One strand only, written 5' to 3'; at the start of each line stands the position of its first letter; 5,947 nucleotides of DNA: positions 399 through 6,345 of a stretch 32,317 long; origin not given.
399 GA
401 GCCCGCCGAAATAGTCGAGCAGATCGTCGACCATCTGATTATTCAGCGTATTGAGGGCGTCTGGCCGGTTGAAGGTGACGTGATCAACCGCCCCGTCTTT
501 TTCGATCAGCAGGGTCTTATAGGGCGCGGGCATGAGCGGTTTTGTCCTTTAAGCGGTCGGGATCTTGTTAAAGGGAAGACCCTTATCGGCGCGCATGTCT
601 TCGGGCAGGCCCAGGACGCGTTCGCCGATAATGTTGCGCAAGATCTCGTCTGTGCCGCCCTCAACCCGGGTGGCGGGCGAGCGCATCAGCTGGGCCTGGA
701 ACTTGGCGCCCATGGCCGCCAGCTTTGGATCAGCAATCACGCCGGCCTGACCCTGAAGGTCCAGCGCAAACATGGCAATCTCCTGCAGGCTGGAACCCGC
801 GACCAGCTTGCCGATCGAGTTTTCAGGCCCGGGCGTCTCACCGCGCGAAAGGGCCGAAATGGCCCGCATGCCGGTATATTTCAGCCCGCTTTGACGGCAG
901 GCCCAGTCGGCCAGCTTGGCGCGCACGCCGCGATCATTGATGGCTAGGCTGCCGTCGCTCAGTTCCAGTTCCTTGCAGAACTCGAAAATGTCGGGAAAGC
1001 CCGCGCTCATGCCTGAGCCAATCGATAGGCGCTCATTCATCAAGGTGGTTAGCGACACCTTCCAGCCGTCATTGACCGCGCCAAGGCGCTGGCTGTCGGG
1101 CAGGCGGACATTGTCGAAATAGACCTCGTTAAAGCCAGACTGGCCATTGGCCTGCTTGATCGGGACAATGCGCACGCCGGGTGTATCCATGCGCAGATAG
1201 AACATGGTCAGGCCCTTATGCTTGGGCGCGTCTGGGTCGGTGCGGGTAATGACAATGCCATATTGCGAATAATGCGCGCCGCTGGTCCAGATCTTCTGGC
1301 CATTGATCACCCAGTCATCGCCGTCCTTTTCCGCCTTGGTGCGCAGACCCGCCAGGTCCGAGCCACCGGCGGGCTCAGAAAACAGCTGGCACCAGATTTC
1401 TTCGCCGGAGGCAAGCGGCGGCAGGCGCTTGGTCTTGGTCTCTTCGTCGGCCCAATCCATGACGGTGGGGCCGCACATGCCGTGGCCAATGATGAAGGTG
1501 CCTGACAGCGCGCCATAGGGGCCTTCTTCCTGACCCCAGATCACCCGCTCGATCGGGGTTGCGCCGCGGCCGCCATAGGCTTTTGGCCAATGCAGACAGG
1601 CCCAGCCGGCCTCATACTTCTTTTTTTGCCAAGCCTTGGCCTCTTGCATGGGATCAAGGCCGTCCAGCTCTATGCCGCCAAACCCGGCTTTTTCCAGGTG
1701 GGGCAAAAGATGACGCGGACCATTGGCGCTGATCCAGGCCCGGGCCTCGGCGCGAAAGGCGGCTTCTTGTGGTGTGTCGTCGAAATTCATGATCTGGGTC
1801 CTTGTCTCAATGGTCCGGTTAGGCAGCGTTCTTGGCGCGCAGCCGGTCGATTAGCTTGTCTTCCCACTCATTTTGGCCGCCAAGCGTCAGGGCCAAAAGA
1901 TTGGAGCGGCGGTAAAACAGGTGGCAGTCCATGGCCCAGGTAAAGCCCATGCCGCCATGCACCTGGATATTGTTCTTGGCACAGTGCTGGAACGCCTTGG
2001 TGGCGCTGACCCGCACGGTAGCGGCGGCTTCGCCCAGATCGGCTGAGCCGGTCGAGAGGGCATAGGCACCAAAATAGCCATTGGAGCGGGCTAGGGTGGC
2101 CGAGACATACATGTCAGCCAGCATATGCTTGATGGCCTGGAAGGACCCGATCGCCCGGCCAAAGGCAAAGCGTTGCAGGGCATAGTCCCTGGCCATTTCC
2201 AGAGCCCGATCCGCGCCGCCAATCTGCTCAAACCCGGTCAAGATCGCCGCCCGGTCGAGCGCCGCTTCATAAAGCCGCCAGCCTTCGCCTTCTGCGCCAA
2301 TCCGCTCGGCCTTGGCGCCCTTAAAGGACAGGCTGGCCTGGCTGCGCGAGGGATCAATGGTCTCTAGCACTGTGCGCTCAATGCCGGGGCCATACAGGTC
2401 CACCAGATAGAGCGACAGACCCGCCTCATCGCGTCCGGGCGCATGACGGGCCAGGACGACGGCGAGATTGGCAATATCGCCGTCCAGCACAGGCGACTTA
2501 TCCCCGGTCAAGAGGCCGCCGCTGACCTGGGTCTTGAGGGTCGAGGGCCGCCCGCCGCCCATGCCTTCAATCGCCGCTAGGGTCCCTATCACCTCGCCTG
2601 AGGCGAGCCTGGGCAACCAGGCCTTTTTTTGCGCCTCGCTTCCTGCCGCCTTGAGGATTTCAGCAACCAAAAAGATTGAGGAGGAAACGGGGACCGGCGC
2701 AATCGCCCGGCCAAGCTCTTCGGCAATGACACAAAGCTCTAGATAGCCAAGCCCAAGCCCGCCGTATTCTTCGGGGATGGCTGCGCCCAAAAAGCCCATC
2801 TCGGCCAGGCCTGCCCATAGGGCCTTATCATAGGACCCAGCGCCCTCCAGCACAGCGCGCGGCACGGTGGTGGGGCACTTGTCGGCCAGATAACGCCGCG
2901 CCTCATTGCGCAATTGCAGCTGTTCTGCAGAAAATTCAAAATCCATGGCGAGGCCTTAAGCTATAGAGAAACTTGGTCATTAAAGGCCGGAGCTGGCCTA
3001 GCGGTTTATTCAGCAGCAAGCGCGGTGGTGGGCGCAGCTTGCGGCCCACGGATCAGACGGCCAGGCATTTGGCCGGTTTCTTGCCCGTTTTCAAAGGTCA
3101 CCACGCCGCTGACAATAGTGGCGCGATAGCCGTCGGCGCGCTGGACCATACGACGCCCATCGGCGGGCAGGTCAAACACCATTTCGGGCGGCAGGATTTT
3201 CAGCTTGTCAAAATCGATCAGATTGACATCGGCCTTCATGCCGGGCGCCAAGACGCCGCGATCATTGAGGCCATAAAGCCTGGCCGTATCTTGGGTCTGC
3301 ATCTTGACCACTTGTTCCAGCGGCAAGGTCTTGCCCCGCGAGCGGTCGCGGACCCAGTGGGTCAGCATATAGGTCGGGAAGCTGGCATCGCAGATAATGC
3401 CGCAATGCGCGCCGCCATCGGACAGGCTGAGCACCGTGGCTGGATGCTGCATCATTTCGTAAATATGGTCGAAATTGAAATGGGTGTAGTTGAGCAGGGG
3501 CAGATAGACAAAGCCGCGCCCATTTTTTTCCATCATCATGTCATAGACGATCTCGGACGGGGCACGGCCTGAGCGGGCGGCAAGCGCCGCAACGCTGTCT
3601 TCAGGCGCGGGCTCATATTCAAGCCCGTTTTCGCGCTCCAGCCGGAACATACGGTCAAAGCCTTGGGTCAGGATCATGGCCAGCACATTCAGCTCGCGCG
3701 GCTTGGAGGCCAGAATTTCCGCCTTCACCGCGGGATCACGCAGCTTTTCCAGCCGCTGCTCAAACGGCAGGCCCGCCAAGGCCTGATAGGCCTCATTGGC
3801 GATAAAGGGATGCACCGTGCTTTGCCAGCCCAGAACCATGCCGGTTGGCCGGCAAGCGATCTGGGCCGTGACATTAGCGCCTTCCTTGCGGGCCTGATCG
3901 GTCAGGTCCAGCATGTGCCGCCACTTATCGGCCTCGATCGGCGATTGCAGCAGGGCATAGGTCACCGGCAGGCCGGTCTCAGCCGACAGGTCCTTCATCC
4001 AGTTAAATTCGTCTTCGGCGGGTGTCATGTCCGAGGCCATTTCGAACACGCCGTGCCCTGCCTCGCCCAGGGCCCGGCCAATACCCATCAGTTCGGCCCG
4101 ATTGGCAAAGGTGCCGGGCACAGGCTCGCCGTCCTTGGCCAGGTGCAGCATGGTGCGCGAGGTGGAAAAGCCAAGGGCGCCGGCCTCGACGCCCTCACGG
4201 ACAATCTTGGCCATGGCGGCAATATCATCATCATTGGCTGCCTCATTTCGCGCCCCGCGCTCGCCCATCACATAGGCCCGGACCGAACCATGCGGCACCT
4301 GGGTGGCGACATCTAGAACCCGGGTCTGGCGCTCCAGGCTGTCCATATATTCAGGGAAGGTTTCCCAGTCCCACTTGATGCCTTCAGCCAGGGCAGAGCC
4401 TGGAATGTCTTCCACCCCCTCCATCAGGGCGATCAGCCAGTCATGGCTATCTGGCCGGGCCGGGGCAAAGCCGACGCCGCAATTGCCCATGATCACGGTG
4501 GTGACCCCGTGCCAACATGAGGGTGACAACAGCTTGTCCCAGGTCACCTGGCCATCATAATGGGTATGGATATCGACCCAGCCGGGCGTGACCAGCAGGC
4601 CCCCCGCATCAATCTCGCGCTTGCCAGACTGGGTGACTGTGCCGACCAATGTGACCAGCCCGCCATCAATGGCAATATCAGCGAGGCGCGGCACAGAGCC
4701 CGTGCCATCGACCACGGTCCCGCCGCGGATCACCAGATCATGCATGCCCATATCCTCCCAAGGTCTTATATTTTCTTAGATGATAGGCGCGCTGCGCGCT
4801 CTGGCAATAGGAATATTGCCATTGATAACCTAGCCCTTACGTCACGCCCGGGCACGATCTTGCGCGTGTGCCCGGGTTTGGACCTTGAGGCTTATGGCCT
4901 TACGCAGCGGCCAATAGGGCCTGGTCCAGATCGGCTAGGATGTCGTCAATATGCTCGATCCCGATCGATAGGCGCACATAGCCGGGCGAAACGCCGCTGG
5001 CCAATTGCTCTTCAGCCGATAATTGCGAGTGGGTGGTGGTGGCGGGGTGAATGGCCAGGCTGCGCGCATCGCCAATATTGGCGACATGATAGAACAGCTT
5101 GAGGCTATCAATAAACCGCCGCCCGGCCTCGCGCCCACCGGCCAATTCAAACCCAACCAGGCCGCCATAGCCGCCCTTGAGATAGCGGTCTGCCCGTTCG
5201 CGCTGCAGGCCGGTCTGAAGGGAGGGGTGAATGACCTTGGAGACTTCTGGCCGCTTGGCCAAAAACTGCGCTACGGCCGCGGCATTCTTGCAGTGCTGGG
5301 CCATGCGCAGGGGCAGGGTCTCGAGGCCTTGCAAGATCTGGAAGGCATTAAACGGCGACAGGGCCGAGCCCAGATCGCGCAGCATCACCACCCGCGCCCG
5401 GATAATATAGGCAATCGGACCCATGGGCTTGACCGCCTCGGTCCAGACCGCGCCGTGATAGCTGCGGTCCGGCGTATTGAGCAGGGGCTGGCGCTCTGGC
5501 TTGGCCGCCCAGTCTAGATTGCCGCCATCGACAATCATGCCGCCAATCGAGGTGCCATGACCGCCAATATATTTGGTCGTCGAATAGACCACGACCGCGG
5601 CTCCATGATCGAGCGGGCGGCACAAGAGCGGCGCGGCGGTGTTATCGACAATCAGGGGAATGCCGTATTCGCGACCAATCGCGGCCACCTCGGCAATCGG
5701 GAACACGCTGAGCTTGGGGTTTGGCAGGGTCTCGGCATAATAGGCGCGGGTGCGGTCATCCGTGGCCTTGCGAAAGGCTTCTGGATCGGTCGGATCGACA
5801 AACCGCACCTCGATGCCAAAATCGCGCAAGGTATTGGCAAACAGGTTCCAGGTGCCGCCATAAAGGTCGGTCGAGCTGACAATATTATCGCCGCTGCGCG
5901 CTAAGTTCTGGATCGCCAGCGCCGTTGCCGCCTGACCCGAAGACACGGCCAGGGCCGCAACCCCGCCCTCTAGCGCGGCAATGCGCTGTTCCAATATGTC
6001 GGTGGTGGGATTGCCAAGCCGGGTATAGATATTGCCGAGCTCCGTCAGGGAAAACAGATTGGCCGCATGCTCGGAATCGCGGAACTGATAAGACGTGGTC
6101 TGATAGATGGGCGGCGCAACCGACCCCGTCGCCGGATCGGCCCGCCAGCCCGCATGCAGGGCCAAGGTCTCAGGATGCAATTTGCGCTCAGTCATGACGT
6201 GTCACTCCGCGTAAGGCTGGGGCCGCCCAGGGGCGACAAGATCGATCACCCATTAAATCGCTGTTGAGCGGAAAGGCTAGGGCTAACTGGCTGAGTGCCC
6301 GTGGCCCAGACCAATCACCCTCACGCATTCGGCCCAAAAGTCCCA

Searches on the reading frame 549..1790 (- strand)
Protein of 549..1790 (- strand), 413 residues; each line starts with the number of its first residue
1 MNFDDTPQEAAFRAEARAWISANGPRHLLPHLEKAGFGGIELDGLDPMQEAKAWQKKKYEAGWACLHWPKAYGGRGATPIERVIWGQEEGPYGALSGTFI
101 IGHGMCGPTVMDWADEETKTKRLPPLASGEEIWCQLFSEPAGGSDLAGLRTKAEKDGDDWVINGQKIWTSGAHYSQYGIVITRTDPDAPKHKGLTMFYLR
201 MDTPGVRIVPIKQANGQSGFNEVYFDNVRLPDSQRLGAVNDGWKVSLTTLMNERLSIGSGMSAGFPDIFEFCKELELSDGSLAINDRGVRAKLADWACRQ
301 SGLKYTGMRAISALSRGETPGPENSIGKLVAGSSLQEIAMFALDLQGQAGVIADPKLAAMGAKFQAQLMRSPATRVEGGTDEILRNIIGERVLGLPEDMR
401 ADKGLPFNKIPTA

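Call 28: search_protein_families(library=pfam, proteins=[window:549-1790:-], max_evalue=0.001)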
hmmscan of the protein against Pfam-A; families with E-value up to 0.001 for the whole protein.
window:549-1790:- (413 aa): 3 families
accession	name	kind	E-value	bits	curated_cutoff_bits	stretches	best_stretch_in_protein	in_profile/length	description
PF00441.29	Acyl-CoA_dh_1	-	3.6e-23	82.8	22.4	1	240-393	1-150/150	Acyl-CoA dehydrogenase, C-terminal domain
PF02770.24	Acyl-CoA_dh_M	-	4.5e-23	81.7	33.3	1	134-228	1-97/97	Acyl-CoA dehydrogenase, middle domain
PF02771.21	Acyl-CoA_dh_N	-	1.3e-11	45.3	22.9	1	53-130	35-113/113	Acyl-CoA dehydrogenase, N-terminal domain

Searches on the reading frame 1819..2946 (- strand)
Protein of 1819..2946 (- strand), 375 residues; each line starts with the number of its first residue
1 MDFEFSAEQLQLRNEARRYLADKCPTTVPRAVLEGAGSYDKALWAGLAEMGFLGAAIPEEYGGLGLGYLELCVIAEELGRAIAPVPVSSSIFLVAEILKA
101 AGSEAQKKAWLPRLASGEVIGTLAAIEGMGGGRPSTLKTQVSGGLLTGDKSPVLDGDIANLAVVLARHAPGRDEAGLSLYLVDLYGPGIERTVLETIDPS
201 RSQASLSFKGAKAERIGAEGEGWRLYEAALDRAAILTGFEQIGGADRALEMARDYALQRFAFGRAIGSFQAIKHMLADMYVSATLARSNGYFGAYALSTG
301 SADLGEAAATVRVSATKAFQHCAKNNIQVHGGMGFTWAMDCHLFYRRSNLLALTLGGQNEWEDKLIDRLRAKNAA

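Call 28: search_protein_families(library=pfam, proteins=[window:1819-2946:-], max_evalue=0.001)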
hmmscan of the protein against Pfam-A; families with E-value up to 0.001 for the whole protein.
window:1819-2946:- (375 aa): 3 families
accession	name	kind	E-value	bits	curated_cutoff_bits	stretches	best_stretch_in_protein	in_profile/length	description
PF02771.21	Acyl-CoA_dh_N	-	4.4e-29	101.6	22.9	1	6-118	1-113/113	Acyl-CoA dehydrogenase, N-terminal domain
PF00441.29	Acyl-CoA_dh_1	-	4.7e-26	92.2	22.4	1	220-360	1-139/150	Acyl-CoA dehydrogenase, C-terminal domain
PF02770.24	Acyl-CoA_dh_M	-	0.00026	21.5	33.3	1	140-195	24-79/97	Acyl-CoA dehydrogenase, middle domain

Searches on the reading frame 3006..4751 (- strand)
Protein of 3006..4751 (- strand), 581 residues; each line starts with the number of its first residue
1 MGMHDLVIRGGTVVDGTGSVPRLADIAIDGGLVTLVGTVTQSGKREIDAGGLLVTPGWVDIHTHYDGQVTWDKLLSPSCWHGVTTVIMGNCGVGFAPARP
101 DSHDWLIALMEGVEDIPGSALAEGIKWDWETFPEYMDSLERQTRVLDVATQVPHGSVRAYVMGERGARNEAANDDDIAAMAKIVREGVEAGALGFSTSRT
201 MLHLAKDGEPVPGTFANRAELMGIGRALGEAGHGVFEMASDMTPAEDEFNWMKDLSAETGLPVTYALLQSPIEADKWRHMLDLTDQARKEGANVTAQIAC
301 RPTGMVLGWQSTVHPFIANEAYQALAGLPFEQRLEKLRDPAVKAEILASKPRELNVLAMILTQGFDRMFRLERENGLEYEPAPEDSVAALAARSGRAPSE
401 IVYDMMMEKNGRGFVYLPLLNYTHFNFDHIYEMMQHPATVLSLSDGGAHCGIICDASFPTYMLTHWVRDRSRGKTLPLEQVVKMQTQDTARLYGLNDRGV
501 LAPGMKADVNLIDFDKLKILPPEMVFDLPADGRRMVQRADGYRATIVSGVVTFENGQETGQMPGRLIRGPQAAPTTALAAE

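Call 28: search_protein_families(library=pfam, proteins=[window:3006-4751:-], max_evalue=0.001)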
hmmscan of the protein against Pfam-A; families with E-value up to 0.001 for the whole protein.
window:3006-4751:- (581 aa): 2 families
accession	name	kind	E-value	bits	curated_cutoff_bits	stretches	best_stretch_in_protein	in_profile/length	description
PF07969.17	Amidohydro_3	-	1.3e-57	196.8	29.7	1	45-553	1-472/472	Amidohydrolase family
PF01979.26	Amidohydro_1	-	7.6e-09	35.7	25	1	460-528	270-330/345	Amidohydrolase family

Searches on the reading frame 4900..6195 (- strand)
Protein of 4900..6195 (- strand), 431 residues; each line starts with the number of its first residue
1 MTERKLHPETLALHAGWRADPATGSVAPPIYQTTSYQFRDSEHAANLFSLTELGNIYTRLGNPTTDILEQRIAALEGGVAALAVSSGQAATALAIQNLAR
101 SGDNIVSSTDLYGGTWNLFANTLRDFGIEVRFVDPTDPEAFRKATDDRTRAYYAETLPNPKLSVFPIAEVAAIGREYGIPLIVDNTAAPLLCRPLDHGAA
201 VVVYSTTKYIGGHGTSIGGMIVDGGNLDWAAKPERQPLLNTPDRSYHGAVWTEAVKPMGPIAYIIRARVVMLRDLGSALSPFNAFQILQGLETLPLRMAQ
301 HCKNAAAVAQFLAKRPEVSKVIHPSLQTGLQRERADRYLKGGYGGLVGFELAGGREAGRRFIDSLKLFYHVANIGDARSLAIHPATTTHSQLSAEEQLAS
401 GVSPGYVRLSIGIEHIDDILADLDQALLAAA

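Call 28: search_protein_families(library=pfam, proteins=[window:4900-6195:-], max_evalue=0.001)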
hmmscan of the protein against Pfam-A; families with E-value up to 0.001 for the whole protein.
window:4900-6195:- (431 aa): 2 families
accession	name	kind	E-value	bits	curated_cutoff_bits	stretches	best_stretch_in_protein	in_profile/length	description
PF01053.26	Cys_Met_Meta_PP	-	3.1e-125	418.1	27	1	9-427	1-380/381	Cys/Met metabolism PLP-dependent enzyme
PF01041.23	DegT_DnrJ_EryC1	-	0.00023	21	19.8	1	58-188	21-149/360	DegT/DnrJ/EryC1/StrS aminotransferase family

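Call 30: list_cluster_members(proteins=[window:4900-6195:-, window:549-1790:-, window:1819-2946:-, window:3006-4751:-, window:14853-16901:+, window:11545-14550:-, window:22648-23520:-, window:20001-21077:-, window:17951-20017:-, window:30567-31478:-])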
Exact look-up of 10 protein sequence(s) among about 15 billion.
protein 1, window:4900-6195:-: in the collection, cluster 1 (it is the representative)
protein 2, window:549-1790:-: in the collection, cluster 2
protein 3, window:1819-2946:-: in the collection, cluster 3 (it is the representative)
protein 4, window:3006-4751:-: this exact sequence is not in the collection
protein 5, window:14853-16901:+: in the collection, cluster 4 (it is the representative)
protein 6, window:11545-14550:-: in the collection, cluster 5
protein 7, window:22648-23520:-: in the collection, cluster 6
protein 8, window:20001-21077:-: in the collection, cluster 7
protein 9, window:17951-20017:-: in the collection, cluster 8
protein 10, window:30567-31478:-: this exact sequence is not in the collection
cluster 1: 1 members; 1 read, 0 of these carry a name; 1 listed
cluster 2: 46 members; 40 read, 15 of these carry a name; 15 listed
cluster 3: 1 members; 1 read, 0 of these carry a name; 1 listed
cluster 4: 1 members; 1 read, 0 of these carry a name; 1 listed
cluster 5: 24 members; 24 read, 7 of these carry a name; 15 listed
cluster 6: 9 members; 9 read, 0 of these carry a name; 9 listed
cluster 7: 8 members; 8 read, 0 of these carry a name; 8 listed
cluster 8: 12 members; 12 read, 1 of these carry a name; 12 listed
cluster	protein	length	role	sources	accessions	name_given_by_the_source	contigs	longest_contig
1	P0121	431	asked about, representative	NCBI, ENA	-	-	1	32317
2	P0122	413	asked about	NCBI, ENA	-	-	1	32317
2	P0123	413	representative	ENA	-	-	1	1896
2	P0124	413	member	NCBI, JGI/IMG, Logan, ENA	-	alkylation response protein AidB-like acyl-CoA dehydrogenase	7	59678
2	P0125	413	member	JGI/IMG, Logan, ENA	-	alkylation response protein AidB-like acyl-CoA dehydrogenase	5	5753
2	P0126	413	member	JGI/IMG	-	alkylation response protein AidB-like acyl-CoA dehydrogenase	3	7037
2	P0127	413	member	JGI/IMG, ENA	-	alkylation response protein AidB-like acyl-CoA dehydrogenase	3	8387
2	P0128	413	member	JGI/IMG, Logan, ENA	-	alkylation response protein AidB-like acyl-CoA dehydrogenase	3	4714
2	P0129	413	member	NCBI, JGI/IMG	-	alkylation response protein AidB-like acyl-CoA dehydrogenase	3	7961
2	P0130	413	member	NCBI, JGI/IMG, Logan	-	alkylation response protein AidB-like acyl-CoA dehydrogenase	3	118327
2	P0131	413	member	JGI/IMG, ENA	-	alkylation response protein AidB-like acyl-CoA dehydrogenase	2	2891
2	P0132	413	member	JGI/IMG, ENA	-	alkylation response protein AidB-like acyl-CoA dehydrogenase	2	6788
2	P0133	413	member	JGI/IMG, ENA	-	alkylation response protein AidB-like acyl-CoA dehydrogenase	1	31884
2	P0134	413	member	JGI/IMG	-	alkylation response protein AidB-like acyl-CoA dehydrogenase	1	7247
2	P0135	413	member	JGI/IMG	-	alkylation response protein AidB-like acyl-CoA dehydrogenase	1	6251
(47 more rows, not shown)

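Call 33: find_homologous_proteins(query=window:4900-6195:-, max_evalue=1e-50)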
Query window:4900-6195:- (431 aa): 8000 proteins with E <= 1e-50 among 8000 candidates; the best 120 are listed.
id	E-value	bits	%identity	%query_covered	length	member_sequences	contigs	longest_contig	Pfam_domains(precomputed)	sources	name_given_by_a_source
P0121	8.2e-286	965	100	100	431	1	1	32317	PF01053.27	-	-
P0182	1.1e-284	962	100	100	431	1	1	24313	PF01053.27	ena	-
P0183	1.4e-284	961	100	100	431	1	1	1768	PF01053.27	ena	-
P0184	2.1e-284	961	100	100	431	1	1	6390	PF01053.27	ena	-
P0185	3.2e-284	960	99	100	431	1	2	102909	PF01053.27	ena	-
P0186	5.5e-284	959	99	100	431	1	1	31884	PF01053.27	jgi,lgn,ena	jgi:O-acetylhomoserine (thiol)-lyase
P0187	6.2e-284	959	99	100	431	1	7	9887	PF01053.27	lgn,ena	-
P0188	7.3e-284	959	99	100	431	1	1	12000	PF01053.27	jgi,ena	jgi:O-acetylhomoserine (thiol)-lyase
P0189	8.4e-284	959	99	100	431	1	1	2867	PF01053.27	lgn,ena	-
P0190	1.2e-283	958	99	100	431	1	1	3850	PF01053.27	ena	-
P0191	1.6e-283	958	99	100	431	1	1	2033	PF01053.27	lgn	-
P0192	1.9e-283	958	99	100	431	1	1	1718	PF01053.27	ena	-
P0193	2.0e-283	958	99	100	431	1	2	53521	PF01053.27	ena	-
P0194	2.0e-283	958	99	100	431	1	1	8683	PF01053.27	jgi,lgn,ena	-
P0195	4.0e-283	957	99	100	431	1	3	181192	PF01053.27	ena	-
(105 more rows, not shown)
